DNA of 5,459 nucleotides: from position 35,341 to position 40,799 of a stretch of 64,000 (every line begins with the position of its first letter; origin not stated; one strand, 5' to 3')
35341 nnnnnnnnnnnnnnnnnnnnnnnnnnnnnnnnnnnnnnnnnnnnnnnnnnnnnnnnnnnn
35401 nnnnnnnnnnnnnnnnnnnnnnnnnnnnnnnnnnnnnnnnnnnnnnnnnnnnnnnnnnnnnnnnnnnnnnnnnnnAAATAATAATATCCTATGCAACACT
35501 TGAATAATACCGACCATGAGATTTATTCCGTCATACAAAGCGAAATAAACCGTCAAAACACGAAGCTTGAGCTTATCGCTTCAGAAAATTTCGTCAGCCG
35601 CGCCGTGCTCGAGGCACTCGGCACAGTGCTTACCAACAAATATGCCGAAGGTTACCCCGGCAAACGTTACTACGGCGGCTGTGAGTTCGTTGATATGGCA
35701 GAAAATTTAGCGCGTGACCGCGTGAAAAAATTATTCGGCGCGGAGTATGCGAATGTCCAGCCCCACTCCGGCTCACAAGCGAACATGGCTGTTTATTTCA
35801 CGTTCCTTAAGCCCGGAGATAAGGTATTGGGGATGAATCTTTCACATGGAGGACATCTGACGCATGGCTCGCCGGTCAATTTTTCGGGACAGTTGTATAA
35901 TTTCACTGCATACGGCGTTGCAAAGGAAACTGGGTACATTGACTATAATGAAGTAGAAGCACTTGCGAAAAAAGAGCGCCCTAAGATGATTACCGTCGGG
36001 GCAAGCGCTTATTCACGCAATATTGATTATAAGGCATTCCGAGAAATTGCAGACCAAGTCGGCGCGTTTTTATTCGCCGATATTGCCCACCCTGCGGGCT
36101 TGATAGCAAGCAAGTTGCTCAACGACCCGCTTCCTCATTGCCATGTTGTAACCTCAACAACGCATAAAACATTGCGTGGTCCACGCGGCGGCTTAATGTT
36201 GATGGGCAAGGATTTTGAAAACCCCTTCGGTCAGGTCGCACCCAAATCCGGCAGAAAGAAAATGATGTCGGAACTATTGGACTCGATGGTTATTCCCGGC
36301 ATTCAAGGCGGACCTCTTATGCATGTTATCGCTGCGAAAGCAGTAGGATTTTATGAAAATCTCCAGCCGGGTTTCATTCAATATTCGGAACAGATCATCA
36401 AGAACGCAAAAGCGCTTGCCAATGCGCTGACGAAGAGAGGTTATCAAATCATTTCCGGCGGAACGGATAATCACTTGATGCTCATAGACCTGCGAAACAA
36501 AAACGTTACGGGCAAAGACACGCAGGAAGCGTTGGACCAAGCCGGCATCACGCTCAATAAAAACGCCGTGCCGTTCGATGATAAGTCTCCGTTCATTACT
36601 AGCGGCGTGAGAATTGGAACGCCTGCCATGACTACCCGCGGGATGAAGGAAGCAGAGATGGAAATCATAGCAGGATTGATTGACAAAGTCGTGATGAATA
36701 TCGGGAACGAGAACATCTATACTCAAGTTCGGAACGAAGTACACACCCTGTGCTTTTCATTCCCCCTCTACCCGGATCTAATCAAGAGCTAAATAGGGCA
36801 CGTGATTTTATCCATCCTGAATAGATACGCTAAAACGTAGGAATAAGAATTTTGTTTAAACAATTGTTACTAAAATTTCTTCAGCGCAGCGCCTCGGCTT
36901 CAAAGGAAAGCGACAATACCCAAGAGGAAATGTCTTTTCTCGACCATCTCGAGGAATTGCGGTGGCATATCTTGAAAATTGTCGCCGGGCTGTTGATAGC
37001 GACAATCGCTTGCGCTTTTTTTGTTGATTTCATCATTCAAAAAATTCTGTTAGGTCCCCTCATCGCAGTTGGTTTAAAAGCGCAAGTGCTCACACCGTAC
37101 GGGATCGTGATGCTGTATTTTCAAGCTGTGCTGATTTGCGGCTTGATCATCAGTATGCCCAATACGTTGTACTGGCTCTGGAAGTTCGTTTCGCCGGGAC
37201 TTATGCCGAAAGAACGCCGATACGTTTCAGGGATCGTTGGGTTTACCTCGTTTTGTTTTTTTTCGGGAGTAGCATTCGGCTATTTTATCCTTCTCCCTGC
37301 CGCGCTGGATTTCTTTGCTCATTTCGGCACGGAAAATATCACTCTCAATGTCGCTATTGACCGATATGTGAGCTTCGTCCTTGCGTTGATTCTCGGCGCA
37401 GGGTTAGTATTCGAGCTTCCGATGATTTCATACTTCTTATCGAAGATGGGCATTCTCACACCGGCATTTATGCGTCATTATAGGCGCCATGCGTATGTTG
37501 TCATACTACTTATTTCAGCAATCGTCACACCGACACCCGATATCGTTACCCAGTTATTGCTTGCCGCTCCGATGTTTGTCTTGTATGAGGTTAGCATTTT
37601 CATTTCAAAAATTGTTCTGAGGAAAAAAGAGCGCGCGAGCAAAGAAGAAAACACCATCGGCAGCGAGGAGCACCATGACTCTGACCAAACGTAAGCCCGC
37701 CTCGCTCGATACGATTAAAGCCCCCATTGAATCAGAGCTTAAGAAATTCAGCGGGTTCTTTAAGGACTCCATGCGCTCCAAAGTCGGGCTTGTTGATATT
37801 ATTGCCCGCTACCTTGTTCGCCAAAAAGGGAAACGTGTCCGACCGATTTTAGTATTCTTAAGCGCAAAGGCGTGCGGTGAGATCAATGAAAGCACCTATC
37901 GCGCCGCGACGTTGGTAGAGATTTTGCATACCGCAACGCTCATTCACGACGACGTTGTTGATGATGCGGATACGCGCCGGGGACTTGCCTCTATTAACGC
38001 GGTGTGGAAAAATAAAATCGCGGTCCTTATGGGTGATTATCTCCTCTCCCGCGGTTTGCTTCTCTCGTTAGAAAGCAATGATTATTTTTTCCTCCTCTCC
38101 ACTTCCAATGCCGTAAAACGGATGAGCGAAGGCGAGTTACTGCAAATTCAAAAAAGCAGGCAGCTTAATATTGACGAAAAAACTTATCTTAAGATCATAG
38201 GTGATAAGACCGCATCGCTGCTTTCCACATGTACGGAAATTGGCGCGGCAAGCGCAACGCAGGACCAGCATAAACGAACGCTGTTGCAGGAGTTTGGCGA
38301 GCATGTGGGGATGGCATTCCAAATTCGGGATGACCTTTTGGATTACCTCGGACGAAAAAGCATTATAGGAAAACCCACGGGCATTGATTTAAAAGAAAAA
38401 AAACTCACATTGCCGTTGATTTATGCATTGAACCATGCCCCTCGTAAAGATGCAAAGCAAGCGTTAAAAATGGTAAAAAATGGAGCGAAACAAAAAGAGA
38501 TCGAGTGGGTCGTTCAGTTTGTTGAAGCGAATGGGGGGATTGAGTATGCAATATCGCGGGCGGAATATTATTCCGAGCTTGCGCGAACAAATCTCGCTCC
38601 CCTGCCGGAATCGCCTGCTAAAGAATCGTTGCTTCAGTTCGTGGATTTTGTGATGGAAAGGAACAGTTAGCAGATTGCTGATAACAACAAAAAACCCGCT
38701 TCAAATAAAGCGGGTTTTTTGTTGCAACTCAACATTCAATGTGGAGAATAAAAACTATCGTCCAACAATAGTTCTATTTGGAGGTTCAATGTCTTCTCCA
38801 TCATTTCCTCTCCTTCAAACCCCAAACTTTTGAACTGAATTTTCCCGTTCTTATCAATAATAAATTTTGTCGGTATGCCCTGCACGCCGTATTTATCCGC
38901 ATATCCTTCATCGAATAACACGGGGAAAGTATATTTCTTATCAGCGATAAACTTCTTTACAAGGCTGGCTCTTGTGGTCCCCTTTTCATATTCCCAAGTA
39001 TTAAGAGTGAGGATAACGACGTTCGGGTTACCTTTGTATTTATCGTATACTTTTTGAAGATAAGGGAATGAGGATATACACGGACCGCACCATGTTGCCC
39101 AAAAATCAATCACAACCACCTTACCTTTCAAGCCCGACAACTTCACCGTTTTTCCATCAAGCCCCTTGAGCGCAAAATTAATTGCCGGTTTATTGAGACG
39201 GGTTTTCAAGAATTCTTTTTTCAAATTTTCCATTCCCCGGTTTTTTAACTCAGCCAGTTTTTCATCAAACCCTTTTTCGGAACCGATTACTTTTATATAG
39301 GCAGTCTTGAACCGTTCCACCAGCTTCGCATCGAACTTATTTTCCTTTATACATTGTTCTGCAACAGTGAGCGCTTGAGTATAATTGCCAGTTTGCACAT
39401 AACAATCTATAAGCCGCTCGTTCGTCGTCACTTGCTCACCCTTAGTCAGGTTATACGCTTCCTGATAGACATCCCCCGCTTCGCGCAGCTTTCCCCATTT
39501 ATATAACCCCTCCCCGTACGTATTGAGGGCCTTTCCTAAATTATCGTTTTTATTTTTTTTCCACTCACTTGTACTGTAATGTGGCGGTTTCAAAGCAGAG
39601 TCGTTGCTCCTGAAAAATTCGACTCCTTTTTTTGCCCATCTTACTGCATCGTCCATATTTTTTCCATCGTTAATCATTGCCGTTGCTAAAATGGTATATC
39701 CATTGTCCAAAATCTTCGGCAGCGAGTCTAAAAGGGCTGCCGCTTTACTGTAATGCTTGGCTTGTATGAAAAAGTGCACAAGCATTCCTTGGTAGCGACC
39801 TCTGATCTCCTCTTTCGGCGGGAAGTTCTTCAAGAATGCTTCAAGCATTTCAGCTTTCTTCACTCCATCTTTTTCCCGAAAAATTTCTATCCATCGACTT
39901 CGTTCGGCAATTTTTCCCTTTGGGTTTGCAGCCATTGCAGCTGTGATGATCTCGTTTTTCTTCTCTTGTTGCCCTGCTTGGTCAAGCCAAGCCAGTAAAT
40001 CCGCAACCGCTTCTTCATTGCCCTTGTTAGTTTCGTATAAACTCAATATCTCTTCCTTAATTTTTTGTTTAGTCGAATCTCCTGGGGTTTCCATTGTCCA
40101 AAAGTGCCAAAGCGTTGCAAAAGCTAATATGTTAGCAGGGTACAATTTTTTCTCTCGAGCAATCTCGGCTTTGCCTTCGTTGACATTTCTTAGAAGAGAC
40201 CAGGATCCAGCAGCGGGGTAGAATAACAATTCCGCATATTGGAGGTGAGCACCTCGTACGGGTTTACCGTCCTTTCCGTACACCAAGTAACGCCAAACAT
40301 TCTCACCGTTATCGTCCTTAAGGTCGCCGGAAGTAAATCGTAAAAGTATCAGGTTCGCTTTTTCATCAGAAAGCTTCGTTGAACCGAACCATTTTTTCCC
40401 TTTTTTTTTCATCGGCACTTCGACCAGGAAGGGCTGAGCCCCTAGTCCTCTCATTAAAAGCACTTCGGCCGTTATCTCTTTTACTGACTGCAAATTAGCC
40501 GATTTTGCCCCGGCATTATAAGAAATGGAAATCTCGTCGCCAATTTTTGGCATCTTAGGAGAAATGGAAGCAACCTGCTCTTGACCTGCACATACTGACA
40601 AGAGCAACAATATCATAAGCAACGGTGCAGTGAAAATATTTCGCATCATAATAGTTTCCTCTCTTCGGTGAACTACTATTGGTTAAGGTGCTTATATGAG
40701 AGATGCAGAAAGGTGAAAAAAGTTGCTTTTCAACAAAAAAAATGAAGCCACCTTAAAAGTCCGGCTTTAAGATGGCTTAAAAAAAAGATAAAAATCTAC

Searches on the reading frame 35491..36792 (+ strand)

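Call 23: search_protein_families(library=pfam, proteins=[window:35491-36792:+], max_evalue=0.000001)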
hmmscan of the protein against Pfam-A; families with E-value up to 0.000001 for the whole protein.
window:35491-36792:+ (433 aa): 3 families
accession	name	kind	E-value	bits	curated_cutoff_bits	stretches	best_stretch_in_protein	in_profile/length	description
PF00464.25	SHMT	-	8.1e-170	565.1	27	1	4-397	1-399/399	Serine hydroxymethyltransferase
PF01212.27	Beta_elim_lyase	-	1.1e-07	31.9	27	1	74-357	37-274/288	Beta-eliminating lyase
PF00155.27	Aminotran_1_2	-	2.3e-07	30.8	19.7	1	74-388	47-357/361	Aminotransferase class I and II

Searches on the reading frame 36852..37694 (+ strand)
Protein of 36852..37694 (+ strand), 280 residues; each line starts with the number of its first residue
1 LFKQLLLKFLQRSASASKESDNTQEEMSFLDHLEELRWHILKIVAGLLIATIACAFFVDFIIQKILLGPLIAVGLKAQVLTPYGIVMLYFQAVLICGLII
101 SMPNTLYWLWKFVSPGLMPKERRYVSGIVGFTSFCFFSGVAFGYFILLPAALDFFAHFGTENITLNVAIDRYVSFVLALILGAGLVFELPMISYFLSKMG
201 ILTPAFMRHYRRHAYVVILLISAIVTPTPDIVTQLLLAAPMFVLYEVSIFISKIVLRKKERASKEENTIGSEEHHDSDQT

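Call 23: search_protein_families(library=pfam, proteins=[window:36852-37694:+], max_evalue=0.000001)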
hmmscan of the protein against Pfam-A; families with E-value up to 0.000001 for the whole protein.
window:36852-37694:+ (280 aa): 1 family
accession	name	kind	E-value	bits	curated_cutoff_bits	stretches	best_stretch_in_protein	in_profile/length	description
PF00902.23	TatC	-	5.5e-63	213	25.1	1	31-240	1-208/208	Sec-independent protein translocase protein (TatC)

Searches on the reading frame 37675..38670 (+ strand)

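Call 23: search_protein_families(library=pfam, proteins=[window:37675-38670:+], max_evalue=0.000001)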
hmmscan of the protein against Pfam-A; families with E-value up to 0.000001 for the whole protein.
window:37675-38670:+ (331 aa): 1 family
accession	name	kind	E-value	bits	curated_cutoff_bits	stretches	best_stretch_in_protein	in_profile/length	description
PF00348.22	polyprenyl_synt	-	1.1e-65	221.7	27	1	43-281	7-249/251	Polyprenyl synthetase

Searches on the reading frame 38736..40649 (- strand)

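Call 23: search_protein_families(library=pfam, proteins=[window:38736-40649:-], max_evalue=0.000001)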
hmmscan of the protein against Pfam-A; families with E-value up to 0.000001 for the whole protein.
window:38736-40649:- (637 aa): 4 families
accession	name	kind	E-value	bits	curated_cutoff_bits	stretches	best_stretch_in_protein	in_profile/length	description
PF08534.16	Redoxin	-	5.4e-23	81.8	26.6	1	487-619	4-142/148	Redoxin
PF00578.27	AhpC-TSA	-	9.3e-23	80.9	26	1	486-606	2-123/124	AhpC/TSA family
PF13905.12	Thioredoxin_8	-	1.3e-12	48.3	27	1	509-604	1-94/94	Thioredoxin-like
PF00085.26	Thioredoxin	-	7.5e-11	42.4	23.5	1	510-556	19-63/103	Thioredoxin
